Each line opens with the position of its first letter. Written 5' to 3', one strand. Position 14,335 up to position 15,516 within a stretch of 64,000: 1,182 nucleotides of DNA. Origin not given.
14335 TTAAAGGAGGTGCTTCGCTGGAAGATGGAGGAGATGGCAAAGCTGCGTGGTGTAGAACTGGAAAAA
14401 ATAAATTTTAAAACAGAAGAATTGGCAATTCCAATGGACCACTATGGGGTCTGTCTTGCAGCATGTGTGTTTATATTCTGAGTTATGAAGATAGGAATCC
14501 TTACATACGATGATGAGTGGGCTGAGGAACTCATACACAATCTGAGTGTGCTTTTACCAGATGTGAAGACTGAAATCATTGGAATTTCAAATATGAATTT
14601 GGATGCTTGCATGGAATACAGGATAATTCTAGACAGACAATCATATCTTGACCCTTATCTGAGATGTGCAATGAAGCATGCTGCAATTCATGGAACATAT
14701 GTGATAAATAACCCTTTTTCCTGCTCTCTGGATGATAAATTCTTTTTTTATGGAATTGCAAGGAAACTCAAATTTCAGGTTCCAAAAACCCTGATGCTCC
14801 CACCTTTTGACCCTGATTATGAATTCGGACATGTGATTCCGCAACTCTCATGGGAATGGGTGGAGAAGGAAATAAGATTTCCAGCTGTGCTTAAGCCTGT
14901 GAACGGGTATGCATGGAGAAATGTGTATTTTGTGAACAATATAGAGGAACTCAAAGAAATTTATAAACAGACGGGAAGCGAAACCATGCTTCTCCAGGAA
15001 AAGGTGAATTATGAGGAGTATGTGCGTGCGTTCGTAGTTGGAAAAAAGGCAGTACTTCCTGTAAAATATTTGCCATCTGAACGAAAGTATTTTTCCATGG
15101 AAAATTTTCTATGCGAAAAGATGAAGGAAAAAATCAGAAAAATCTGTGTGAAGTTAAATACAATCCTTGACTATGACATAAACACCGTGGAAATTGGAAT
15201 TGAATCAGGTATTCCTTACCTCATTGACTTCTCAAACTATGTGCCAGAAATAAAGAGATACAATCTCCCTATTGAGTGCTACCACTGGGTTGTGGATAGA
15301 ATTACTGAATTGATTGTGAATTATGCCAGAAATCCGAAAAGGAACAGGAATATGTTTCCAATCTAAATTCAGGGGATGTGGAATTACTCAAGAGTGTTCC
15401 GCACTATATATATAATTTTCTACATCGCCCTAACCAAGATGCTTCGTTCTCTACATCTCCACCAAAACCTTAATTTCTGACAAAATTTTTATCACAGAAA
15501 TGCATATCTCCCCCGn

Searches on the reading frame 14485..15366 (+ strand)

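Call 12: search_protein_families(library=pfam, proteins=[window:14485-15366:+])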
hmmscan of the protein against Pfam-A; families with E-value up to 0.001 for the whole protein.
window:14485-15366:+ (293 aa): 1 family
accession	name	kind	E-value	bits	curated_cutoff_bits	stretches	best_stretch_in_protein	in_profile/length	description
PF13535.11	ATP-grasp_4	-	0.00013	22.1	27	1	130-175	1-46/160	ATP-grasp domain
